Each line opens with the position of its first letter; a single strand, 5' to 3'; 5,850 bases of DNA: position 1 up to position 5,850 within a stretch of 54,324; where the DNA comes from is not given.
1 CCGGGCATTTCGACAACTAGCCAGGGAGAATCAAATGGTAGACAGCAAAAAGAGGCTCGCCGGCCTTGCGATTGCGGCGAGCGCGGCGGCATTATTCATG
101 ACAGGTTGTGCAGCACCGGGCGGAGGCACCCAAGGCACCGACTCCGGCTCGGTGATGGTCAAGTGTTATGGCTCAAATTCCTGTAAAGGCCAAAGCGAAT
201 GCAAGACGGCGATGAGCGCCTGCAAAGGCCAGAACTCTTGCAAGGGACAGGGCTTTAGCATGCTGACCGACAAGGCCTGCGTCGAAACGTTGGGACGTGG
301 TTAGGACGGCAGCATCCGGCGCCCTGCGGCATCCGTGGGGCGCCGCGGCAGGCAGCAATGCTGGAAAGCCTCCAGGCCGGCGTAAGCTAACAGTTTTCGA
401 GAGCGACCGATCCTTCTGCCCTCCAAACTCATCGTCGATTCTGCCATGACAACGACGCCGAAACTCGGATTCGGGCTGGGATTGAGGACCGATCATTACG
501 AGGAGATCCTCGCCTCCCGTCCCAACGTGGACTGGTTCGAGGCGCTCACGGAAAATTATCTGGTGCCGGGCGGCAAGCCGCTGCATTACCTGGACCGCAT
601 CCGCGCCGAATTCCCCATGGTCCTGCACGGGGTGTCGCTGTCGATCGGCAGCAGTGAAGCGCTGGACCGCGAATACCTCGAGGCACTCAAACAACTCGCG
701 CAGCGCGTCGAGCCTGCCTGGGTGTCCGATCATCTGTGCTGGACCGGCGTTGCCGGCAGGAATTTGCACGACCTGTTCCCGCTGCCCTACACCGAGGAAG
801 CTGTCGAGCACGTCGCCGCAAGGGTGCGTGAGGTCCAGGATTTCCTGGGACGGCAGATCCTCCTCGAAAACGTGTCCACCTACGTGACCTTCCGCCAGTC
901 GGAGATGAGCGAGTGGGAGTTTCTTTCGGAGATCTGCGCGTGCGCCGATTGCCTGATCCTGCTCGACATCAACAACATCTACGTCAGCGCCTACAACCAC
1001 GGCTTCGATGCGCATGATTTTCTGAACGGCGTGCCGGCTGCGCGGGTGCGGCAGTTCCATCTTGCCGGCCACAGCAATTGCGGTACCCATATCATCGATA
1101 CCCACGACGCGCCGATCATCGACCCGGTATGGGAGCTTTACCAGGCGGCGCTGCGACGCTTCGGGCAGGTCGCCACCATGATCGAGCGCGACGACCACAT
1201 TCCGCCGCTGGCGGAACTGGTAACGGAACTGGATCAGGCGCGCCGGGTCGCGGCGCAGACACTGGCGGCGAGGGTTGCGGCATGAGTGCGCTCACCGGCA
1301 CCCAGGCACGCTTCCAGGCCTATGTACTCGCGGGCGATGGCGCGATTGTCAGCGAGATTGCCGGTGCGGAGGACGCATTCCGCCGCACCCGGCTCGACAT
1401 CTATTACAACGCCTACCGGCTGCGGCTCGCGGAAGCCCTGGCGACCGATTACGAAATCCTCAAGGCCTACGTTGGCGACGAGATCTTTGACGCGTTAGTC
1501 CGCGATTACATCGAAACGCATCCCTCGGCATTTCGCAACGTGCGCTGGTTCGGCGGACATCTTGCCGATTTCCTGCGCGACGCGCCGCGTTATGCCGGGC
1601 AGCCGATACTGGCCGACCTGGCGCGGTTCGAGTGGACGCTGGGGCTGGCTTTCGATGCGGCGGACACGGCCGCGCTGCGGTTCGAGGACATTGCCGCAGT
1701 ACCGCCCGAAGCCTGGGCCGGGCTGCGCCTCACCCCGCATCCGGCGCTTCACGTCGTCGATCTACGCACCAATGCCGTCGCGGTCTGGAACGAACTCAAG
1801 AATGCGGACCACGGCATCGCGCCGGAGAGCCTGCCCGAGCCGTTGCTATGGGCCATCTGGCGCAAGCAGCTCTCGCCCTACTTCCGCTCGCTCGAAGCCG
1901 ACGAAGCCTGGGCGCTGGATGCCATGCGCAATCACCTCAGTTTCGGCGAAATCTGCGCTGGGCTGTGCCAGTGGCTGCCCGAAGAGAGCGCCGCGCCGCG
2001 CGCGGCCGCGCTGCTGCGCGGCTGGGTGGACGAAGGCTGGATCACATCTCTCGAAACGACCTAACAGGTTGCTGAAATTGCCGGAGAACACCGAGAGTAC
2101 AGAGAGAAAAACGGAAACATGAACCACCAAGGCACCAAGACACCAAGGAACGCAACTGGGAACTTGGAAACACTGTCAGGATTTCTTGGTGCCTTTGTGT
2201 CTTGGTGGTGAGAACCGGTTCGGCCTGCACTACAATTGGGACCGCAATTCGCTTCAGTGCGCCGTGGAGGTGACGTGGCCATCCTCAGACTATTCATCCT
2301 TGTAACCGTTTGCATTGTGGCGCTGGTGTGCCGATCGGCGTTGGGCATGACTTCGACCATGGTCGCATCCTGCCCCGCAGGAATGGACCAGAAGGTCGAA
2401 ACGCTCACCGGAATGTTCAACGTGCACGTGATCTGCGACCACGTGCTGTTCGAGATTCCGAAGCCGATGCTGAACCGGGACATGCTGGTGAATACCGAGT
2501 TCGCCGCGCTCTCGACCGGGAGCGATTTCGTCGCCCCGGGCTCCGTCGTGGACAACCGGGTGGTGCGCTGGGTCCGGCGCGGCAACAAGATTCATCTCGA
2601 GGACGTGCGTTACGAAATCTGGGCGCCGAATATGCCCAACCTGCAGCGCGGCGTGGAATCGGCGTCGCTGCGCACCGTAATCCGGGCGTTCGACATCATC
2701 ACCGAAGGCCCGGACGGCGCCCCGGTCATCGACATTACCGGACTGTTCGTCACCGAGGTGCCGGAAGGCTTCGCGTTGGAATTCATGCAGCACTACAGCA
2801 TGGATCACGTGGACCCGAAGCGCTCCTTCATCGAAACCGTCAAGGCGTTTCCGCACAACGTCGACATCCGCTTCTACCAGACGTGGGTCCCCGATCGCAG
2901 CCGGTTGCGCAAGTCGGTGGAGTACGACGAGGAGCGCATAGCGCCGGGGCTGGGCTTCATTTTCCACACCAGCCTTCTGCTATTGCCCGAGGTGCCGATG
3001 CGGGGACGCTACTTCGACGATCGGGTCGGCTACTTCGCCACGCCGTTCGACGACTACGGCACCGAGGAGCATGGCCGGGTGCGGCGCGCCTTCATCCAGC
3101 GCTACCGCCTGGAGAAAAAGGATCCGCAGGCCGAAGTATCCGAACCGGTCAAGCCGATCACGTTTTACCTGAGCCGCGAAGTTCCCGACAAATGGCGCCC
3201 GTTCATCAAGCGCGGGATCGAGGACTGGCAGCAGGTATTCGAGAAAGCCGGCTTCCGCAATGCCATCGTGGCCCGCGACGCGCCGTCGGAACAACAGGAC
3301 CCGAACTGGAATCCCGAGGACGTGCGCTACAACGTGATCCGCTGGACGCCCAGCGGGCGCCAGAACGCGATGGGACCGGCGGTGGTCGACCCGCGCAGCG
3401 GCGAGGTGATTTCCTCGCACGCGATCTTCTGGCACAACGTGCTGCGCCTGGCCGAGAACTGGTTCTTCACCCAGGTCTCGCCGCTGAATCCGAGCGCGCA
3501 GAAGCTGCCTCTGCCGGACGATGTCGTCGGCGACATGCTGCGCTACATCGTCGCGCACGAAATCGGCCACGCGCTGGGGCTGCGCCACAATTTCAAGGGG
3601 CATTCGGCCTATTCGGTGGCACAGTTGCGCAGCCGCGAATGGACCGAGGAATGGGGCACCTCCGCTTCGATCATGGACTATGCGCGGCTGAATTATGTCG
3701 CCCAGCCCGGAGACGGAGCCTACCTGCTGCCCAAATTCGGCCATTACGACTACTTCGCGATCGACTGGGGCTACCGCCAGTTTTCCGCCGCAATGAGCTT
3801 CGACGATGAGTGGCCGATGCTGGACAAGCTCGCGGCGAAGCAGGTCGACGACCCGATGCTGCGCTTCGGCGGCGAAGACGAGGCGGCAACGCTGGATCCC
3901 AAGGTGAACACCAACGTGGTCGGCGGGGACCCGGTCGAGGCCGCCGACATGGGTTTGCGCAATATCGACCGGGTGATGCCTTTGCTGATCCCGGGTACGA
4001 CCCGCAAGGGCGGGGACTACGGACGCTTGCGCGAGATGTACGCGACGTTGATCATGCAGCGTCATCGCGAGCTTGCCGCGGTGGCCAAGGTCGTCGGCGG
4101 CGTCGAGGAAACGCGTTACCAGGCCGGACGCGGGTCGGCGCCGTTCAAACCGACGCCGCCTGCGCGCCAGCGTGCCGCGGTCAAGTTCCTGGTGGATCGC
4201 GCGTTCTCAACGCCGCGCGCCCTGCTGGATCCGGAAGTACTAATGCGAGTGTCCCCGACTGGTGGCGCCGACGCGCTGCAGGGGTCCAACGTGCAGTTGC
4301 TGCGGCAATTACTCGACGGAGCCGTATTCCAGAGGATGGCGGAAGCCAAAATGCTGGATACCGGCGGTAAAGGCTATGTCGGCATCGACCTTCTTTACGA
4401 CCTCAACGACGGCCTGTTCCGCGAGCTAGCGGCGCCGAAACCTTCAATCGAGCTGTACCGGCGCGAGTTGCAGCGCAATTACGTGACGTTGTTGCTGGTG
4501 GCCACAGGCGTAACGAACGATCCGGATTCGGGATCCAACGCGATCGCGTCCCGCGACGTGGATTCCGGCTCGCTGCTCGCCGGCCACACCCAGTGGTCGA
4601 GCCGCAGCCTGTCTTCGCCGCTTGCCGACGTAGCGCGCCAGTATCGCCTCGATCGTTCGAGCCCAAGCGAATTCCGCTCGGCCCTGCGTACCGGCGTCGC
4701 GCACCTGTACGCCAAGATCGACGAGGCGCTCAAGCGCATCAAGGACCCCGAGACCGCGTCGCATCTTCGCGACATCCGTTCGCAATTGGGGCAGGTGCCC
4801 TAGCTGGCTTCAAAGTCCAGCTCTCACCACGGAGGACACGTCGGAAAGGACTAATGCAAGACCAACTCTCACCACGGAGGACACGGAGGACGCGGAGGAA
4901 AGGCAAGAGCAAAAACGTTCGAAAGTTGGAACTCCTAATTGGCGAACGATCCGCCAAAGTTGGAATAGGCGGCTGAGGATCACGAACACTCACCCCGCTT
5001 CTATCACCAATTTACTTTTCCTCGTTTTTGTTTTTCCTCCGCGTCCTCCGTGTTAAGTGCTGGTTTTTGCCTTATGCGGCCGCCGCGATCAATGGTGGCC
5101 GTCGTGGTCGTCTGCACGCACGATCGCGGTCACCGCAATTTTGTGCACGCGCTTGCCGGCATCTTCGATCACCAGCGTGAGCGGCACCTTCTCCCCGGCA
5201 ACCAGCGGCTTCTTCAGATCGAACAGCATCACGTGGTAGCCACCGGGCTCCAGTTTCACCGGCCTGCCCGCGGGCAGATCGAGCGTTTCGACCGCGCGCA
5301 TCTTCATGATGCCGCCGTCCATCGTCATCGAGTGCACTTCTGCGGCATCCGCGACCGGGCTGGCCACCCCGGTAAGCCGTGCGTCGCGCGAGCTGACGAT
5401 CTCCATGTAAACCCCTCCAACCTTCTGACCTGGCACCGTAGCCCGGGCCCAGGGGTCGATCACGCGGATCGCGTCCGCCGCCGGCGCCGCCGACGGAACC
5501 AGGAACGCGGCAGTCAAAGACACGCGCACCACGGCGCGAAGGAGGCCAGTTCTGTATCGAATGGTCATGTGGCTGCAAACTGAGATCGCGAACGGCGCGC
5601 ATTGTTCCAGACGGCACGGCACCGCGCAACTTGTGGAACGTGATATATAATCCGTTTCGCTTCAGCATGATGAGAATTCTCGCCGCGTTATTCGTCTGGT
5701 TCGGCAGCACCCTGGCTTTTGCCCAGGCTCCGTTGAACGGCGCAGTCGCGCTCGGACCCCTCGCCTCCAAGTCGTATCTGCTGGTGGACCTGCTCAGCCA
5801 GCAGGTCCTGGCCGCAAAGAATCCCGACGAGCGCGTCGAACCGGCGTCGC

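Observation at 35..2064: MNIO (DUF692)/DUF2063 RiPP operon whose Cys-rich precursor looks lipid-anchored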

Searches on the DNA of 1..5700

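Call 67: search_rna_families(source=window, start=1, end=5700, threshold=evalue, max_evalue=1)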
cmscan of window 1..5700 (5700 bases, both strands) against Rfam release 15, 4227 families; matches with E-value up to 1: 0.
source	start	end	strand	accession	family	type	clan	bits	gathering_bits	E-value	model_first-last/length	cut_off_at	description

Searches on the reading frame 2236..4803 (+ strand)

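Call 3: search_protein_families(library=pfam, proteins=[window:2236-4803:+], max_evalue=1)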
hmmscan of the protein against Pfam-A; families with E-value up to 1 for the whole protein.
window:2236-4803:+ (855 aa): 12 families
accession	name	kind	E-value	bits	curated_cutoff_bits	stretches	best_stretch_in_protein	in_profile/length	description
PF16313.11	DUF4953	-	1.8e-88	297.2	24.2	1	425-732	3-314/316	Met-zincin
PF17148.9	DUF5117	-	7e-40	137.3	27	1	102-295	1-189/189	Domain of unknown function (DUF5117)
PF17162.9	DUF5118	-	1e-08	35.2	27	1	53-91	11-49/50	Domain of unknown function (DUF5118)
PF13583.11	Reprolysin_4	-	0.0001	22.5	22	1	438-484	138-177/203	Metallo-peptidase family M12B Reprolysin-like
PF00413.30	Peptidase_M10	-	0.0012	19.1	24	1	434-454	107-127/159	Matrixin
PF13688.12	Reprolysin_5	-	0.0022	18.7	27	1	436-460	142-169/196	Metallo-peptidase family M12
PF13582.12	Reprolysin_3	-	0.0038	18.2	22.4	1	429-451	100-122/123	Metallo-peptidase family M12B Reprolysin-like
PF13574.12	Reprolysin_2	-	0.01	16.1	27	1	437-483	127-173/195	Metallo-peptidase family M12B Reprolysin-like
PF10462.15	Peptidase_M66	-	0.081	12.3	20.6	1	436-459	193-216/306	Peptidase M66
PF05572.19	Peptidase_M43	-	0.098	13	23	1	436-457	69-90/152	Pregnancy-associated plasma protein-A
PF12388.14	Peptidase_M57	-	0.099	12.8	21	1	433-452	131-150/212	Dual-action HEIGH metallo-peptidase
PF01400.30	Astacin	-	0.16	12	22.5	0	438-452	81-95/189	Astacin (Peptidase family M12A)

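Call 4: search_protein_families(library=ncbifam, proteins=[window:2236-4803:+], max_evalue=1)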
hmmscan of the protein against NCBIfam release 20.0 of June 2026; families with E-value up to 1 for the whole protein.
window:2236-4803:+ (855 aa): 5 families
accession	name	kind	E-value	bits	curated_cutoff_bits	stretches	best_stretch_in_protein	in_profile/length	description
NF041905.1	MXAN_2677_2678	equivalog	0.015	14.4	250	1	386-458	143-207/283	myxosortase-dependent metalloprotease, MXAN_2677/MXAN_2678 family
NF035945.1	Zn_serralysin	subfamily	0.047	12.9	500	1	431-483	157-208/462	serralysin family metalloprotease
TIGR03952.1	metzin_BF0631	equivalog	0.071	12.1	208.1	1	438-457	235-254/351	zinc-dependent metalloproteinase lipoprotein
NF038122.1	metallo_LGF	subfamily_domain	0.11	12.6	80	1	438-518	146-220/274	NF038122 family metalloprotease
NF033823.0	archmetzin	subfamily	0.12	12.3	145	1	430-451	117-138/170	archaemetzincin family Zn-dependent metalloprotease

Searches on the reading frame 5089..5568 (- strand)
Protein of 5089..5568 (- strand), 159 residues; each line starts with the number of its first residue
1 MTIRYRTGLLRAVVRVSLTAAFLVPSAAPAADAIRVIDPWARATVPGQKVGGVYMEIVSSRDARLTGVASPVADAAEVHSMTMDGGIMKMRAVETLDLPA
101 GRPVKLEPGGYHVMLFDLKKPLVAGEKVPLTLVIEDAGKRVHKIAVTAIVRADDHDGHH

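Call 53: search_protein_families(library=pfam, proteins=[window:5089-5568:-], max_evalue=0.01)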
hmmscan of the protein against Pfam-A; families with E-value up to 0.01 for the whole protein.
window:5089-5568:- (159 aa): 1 family
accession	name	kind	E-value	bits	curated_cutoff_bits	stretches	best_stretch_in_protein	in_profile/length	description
PF04314.18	PCuAC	-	3e-38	130.5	29.4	1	37-139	2-106/109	Copper chaperone PCu(A)C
